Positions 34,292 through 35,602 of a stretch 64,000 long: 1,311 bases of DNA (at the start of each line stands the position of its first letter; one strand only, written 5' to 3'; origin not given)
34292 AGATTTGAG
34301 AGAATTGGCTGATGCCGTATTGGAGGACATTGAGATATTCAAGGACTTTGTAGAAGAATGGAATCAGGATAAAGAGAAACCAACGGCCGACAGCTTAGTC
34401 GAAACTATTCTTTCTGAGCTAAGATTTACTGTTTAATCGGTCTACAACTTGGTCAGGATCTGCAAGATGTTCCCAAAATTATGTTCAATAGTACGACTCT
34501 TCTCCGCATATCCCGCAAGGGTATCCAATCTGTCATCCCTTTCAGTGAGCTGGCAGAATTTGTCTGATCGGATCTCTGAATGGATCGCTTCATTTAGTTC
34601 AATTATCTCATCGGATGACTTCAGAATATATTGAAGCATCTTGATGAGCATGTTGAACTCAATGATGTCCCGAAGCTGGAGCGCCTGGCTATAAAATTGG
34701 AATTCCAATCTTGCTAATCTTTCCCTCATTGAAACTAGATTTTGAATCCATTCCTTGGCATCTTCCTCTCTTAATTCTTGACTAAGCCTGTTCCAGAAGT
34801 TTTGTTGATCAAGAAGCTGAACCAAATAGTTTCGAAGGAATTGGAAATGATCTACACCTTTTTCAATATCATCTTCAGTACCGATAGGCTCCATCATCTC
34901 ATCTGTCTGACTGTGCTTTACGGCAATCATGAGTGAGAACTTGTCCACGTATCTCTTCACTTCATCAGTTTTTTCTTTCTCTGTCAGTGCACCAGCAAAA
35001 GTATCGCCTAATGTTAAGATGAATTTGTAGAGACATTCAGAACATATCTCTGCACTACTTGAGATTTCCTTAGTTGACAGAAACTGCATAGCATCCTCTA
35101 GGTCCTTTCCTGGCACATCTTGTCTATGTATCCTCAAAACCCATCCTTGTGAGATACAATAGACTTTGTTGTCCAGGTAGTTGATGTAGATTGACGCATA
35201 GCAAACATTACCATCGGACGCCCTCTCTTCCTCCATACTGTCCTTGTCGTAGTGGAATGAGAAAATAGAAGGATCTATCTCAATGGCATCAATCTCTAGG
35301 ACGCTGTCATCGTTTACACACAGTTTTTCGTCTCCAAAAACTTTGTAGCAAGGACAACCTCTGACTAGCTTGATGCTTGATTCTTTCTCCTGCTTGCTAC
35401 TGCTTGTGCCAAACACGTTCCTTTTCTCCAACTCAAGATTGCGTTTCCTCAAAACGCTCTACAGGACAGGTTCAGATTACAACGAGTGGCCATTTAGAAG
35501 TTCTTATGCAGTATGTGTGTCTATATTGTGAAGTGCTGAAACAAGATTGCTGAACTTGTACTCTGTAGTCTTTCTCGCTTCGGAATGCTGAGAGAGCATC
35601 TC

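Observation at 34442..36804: Tandem paralogs of an undescribed Cys-motif (CPCY) protein family next to an RHH regulator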

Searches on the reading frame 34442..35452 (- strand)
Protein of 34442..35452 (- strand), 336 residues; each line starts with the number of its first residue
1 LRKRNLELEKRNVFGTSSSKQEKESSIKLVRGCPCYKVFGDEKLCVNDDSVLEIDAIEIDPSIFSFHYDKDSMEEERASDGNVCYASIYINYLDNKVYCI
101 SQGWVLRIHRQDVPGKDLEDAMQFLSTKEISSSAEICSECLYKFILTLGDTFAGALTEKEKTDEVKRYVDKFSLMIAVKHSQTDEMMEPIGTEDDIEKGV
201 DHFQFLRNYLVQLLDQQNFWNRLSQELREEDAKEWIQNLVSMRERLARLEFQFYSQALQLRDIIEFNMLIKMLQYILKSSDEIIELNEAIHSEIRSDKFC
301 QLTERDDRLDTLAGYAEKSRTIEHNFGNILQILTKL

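Call 4: search_protein_families(library=pfam, proteins=[window:34442-35452:-], max_evalue=0.1)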
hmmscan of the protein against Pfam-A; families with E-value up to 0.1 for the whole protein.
window:34442-35452:- (336 aa): 0 families

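Call 5: find_homologous_proteins(query=window:34442-35452:-)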
Query window:34442-35452:- (336 aa): 223 proteins with E <= 0.001 among 1972 candidates; the best 120 are listed.
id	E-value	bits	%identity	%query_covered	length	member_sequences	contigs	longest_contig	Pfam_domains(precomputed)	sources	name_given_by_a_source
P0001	5.1e-210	714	99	96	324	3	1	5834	-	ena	-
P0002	5.7e-193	658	90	98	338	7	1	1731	-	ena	-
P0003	5.8e-192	655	89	99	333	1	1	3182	-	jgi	jgi:hypothetical protein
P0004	4.7e-190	649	91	96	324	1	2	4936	-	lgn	-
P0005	1.5e-188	644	89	96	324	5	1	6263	-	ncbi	ncbi:MAG: hypothetical protein ACW99H_04555 [Candidatus Thorarchaeota archaeon]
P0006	3.3e-188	643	86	100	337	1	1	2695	-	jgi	jgi:hypothetical protein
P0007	1.3e-187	641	90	96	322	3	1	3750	-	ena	-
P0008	2.1e-187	640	89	96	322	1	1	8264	-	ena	-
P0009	3.4e-187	639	90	95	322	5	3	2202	-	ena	-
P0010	1.2e-186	638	89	96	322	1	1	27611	-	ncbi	-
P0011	1.6e-186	637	89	96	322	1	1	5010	-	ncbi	-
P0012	2.5e-186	637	88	96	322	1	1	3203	-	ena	-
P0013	3.9e-186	636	89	96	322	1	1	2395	-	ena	-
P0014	3.2e-185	633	85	99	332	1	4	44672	-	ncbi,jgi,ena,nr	ncbi:MAG: hypothetical protein ThorAB25_04420 [Candidatus Thorarchaeota archaeon AB_25]|nr:MAG: hypo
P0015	4.0e-185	633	85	99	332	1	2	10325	-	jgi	jgi:hypothetical protein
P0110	6.4e-149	514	71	93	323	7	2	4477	-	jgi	jgi:transcription initiation factor TFIIIB Brf1 subunit/transcription initiation factor TFIIB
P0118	7.8e-148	510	70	93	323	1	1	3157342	-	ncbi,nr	ncbi:MAG: hypothetical protein JSW61_11640 [Candidatus Thorarchaeota archaeon]|nr:MAG: hypothetical 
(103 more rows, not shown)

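Call 6: search_solved_structures(query=window:34442-35452:-, max_evalue=10)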
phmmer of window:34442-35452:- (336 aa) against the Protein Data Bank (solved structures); distinct sequences matched with E-value up to 10: 0.

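Call 7: search_protein_families(library=ncbifam, proteins=[window:34442-35452:-], max_evalue=0.1)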
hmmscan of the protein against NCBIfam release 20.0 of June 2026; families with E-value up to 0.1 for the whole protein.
window:34442-35452:- (336 aa): 3 families
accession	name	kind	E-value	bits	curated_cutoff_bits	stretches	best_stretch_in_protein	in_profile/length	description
NF011400.0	PRK14825.1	equivalog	0.01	15.5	246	1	20-72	41-91/199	putative deoxyribonucleotide triphosphate pyrophosphatase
NF011398.0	PRK14823.1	equivalog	0.037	13.8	272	0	44-76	63-95/191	non-canonical purine NTP diphosphatase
TIGR00042.1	TIGR00042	equivalog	0.083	12.3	145.35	0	43-74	59-91/184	RdgB/HAM1 family non-canonical purine NTP pyrophosphatase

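Call 14: find_encoding_contigs(protein=P0118, flank=6000, max_places=2)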
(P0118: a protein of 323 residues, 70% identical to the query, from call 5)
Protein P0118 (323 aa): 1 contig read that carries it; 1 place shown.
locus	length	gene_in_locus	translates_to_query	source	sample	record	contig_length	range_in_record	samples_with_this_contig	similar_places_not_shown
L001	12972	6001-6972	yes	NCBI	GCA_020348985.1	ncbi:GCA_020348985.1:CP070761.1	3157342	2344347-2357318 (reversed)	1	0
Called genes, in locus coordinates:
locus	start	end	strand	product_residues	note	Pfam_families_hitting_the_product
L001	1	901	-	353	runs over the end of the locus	PF13500:AAA_26, PF07085:DRTGG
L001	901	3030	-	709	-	PF02629:CoA_binding, PF13380:CoA_binding_2, PF13607:Succ_CoA_lig, PF19045:Ligase_CoA_2, PF13549:ATP-grasp_5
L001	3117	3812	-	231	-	PF02683:DsbD_TM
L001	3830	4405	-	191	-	PF00578:AhpC-TSA, PF08534:Redoxin (faint), PF00085:Thioredoxin, PF13098:Thioredoxin_2, PF13905:Thioredoxin_8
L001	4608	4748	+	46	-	PF01402:RHH_1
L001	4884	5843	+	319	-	-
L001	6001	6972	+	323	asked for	-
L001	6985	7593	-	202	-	PF03692:CxxCxxCC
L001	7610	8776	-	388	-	PF00155:Aminotran_1_2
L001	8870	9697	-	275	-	PF04015:DUF362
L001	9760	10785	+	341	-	PF00899:ThiF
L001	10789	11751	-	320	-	-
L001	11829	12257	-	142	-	-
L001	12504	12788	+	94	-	-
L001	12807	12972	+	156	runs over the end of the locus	PF13527:Acetyltransf_9 (weak), PF00583:Acetyltransf_1, PF13673:Acetyltransf_10, PF08445:FR47, PF13508:Acetyltransf_7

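Call 19: search_protein_representatives(alignment_id=A1)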
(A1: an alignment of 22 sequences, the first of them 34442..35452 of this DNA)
Query: 22 sequences, 321 profile positions. Proteins with E-value up to 0.001 (for the whole library): 62; up to 1e-10: 47; up to 1e-30: 26. The best 62 are listed.
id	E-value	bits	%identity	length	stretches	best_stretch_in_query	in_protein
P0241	9.8e-132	455.2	-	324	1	8-316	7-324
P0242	4.9e-106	370.8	-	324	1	2-320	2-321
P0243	3.9e-97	341.5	-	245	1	77-320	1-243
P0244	5.2e-97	341.1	-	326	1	3-320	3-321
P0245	3.3e-95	335.2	-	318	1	1-317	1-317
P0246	1.2e-92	326.8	-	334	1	5-319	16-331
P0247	3.9e-88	312.0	-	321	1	11-317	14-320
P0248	3.7e-86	305.4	-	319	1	4-317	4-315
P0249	2.2e-83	296.3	-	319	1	4-317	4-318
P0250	1.9e-79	283.4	-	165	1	13-175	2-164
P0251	3.2e-76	272.8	-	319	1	10-316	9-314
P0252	8.2e-74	264.9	-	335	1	5-316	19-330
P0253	5.1e-72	259.0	-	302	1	26-319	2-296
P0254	1.2e-63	231.5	-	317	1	10-314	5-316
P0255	6.8e-60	219.1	-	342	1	9-313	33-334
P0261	2.8e-50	187.5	-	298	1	14-314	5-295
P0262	2.0e-41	158.5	-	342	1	12-316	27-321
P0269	1.6e-27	112.7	-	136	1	12-140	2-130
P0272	3.3e-25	105.2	-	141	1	16-139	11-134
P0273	4.0e-24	101.6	-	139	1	11-135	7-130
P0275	1.1e-22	96.9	-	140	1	14-138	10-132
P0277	4.7e-20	88.2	-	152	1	13-139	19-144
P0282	2.0e-16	76.3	-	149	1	8-141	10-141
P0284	1.7e-14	69.9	-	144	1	22-137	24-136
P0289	1.6e-10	56.9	-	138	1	10-135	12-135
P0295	4.7e-08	48.8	-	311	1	16-245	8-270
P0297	2.5e-06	43.2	-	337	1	21-135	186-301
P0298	2.5e-05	39.8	-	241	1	20-135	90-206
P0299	4.4e-05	39.0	-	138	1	20-137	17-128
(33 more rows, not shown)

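Call 21: predict_structure(alignment_id=A2)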
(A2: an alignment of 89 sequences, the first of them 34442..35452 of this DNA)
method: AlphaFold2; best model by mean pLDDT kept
length: 336 residues; sequences in the alignment: 89
mean_pLDDT: 74.6   pTM: 0.62
mean pLDDT of the five models: 74.6, 74.5, 69.5, 67.9, 57.6
residues with pLDDT >= 90: 71; 70-90: 154; 50-70: 74; < 50: 37
segments of 3 or more residues with pLDDT < 50: 1-23, 37-42, 127-134
pLDDT, mean of each block of 10 residues (from residue 1): 33 29 63 52 58 66 78 79 72 82 73 78 53 50 64 70 75 79 86 76 84 94 96 95 95 88 81 86 93 93 90 84 74 66
secondary structure, 60 per line:
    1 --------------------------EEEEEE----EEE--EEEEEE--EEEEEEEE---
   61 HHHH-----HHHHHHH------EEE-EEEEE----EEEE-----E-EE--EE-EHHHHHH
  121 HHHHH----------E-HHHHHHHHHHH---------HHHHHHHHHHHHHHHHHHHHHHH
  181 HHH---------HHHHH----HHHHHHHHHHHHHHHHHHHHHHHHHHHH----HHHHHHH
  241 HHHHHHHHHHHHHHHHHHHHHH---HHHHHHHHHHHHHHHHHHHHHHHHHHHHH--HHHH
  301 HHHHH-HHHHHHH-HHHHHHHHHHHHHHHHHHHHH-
elements in order: E27-32 E37-39 E42-47 E50-57 H61-64 H70-76 E83-85 E87-91 E96-99 H115-125 H138-148 H158-183 H193-197 H202-229 H234-262 H266-294 H297-305 H307-313 H315-335

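Call 24: search_protein_families(library=pfam, proteins=[P0297, P0298, P0272, P0269, P0282, P0295, P0262, P0261, P0299], max_evalue=0.1)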
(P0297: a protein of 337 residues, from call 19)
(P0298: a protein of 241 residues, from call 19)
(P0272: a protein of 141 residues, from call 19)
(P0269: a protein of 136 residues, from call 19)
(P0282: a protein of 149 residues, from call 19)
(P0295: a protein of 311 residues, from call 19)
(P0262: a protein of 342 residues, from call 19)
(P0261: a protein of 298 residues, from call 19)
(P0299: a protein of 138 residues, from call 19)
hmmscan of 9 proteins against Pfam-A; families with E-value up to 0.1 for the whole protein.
P0297 (337 aa): 11 families
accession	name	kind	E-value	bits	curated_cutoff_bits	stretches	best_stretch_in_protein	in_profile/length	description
PF00025.27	Arf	-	1.2e-43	149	22.3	1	6-162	19-172/174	ADP-ribosylation factor family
PF00071.28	Ras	-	5.6e-12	46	21.6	1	6-164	4-160/162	Ras family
PF08477.19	Roc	-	9e-11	42.5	27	1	6-115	4-119/119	Ras of Complex, Roc, domain of DAPkinase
PF00009.33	GTP_EFTU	-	4.1e-10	40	26.5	1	34-159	56-181/188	Elongation factor Tu GTP binding domain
PF01926.29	MMR_HSR1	-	4.3e-08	33.7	21.9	1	4-113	2-113/113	50S ribosome-binding GTPase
PF04670.18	Gtr1_RagA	-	4.8e-08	33.1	22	1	7-118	5-125/232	Gtr1/RagA G protein conserved region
PF00503.26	G-alpha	-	1.1e-07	31.7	48.8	1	29-116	167-262/333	G-protein alpha subunit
PF09439.16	SRPRB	-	1.5e-07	31.4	25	1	3-130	5-135/178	Signal recognition particle receptor beta subunit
PF03193.22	RsgA_GTPase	-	0.0011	19.3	30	1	90-162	39-106/174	RsgA GTPase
PF02421.24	FeoB_N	-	0.0018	18.3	27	1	6-156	5-152/156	Ferrous iron transport protein B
PF11183.13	PmrD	-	0.086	13.2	21.2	0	186-213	42-69/82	Polymyxin resistance protein PmrD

P0298 (241 aa): 4 families
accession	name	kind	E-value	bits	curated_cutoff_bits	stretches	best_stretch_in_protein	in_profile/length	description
PF00025.27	Arf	-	2.6e-10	40.5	22.3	1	4-67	110-172/174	ADP-ribosylation factor family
PF00009.33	GTP_EFTU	-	0.0077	16.3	26.5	1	4-64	116-181/188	Elongation factor Tu GTP binding domain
PF14471.11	DUF4428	-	0.011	16.1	27.8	1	188-226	14-50/51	Domain of unknown function (DUF4428)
PF03193.22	RsgA_GTPase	-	0.052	13.8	30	0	1-65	45-104/174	RsgA GTPase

P0272 (141 aa): 0 families

P0269 (136 aa): 0 families

P0282 (149 aa): 1 family
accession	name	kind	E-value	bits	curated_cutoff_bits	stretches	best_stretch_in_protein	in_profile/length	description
PF14471.11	DUF4428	-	0.053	13.8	27.8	0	112-136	10-33/51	Domain of unknown function (DUF4428)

P0295 (311 aa): 0 families

P0262 (342 aa): 0 families

P0261 (298 aa): 0 families

P0299 (138 aa): 0 families

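Call 29: find_encoding_contigs(protein=P0298, flank=8000, max_places=3)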
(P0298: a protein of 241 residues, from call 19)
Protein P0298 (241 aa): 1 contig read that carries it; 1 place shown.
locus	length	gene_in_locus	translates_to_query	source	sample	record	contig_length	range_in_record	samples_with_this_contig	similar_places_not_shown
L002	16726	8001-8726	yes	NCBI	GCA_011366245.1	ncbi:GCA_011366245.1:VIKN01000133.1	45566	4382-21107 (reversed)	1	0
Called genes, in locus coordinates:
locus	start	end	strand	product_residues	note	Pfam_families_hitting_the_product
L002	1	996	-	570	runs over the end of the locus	PF00890:FAD_binding_2, PF01266:DAO, PF02910:Succ_DH_flav_C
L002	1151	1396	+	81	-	PF00085:Thioredoxin (weak), PF00462:Glutaredoxin (weak), PF13192:Thioredoxin_3 (weak)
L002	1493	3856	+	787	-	PF08309:LVIVD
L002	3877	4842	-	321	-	PF01116:F_bP_aldolase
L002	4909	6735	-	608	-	PF13522:GATase_6, PF13537:GATase_7, PF01380:SIS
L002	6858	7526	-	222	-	-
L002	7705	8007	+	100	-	PF00025:Arf, PF09439:SRPRB, PF00071:Ras (weak), PF01926:MMR_HSR1, PF04670:Gtr1_RagA (weak), PF08477:Roc, PF00503:G-alpha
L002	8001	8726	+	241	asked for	PF00025:Arf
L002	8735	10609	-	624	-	PF05693:Glycogen_syn, PF00534:Glycos_transf_1, PF20706:GT4-conflict, PF13692:Glyco_trans_1_4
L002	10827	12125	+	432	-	PF00464:SHMT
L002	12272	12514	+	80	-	PF00125:Histone, PF00808:CBFD_NFYB_HMF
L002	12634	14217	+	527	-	-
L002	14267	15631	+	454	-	PF22641:TiaS_TCKD, PF08489:TiaS_FLD, PF01336:tRNA_anti-codon (weak), PF23783:Zn_ribbon_TiaS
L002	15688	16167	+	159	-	PF01597:GCV_H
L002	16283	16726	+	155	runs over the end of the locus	-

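Call 39: find_related_loci(query=A1, collection=genome_contigs, flank=8000)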
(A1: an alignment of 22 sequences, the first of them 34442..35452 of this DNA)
Query A1 (336 aa) in genome_contigs; peptide patterns used: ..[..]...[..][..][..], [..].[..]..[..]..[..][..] (x = any residue, [..] = any of these).
93 stretches matched a pattern; 72 encode a relative of the query (tblastn E <= 1e-3); 69 distinct loci.
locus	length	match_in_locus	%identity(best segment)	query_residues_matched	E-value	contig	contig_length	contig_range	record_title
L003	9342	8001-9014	85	1-336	0e+0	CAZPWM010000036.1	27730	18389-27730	MAG TPA_asm: uncultured archaeon isolate SRP214966_co4_397 genome assembly, contig: NODE_1235_length_27730_cov_5.793279,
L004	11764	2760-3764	85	1-336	0e+0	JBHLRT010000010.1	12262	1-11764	MAG: Candidatus Thorarchaeota archaeon isolate TM1S.7 TM1S.7@10254, whole genome shotgun sequence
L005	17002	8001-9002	84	1-336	0e+0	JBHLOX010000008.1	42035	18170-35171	MAG: Promethearchaeota archaeon isolate DZ3S.281 DZ3S.281@1998, whole genome shotgun sequence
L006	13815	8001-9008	85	1-336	0e+0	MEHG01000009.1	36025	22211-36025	MAG: Candidatus Thorarchaeota archaeon AB_25 ThorAB25_contig000009, whole genome shotgun sequence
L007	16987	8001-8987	83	6-336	0e+0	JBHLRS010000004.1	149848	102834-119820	MAG: Candidatus Thorarchaeota archaeon isolate TM1S.264 TM1S.264@64, whole genome shotgun sequence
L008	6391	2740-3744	81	1-336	0e+0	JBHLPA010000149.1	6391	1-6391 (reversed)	MAG: Promethearchaeota archaeon isolate DZ3S.355 DZ3S.355@50018, whole genome shotgun sequence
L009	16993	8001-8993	82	5-336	0e+0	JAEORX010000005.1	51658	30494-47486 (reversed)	MAG: Candidatus Thorarchaeota archaeon isolate Yap200.bin7.15 contig_1495, whole genome shotgun sequence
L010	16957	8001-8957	82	18-336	0e+0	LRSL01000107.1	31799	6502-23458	MAG: Candidatus Thorarchaeota archaeon SMTZ1-45 WOR1_30_36_714, whole genome shotgun sequence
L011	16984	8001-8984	79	7-336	0e+0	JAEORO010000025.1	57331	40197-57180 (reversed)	MAG: Candidatus Thorarchaeota archaeon isolate MP5_2600 k127_3427033, whole genome shotgun sequence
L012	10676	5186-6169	82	7-336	1e-180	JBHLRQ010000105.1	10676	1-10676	MAG: Candidatus Thorarchaeota archaeon isolate TM1S.149 TM1S.149@13334, whole genome shotgun sequence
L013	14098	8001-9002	81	1-336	4e-179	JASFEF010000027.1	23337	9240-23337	MAG: Candidatus Thorarchaeota archaeon isolate D0606M12metaG_Bin_135 D0606M12metaG_FD_scaffold_407_c1, whole genome shot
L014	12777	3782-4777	78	3-336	4e-176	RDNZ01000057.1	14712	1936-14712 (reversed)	MAG: Candidatus Thorarchaeota archaeon isolate DZG_bin1.115 NODE_59_length_14712_cov_11.776290, whole genome shotgun seq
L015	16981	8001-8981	77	9-336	4e-174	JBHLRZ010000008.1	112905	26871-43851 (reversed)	MAG: Candidatus Thorarchaeota archaeon isolate TM2M.152 TM2M.152@207, whole genome shotgun sequence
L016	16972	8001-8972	75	8-336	8e-171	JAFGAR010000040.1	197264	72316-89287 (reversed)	MAG: Candidatus Thorarchaeota archaeon isolate Zod_maxbin.0292 k87_1181577, whole genome shotgun sequence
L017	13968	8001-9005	81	1-336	0e+0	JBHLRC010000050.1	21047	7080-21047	MAG: Candidatus Thorarchaeota archaeon isolate QM2B.38 QM2B.38@1804, whole genome shotgun sequence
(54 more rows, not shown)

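Call 57: find_related_loci(query=A6, collection=metagenome_contigs, flank=8000)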
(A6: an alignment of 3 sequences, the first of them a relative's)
Query A6 (141 aa) in metagenome_contigs; peptide patterns used: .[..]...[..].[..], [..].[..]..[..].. (x = any residue, [..] = any of these).
331 stretches matched a pattern, but none encodes a relative of the query by tblastn (E <= 1e-3).
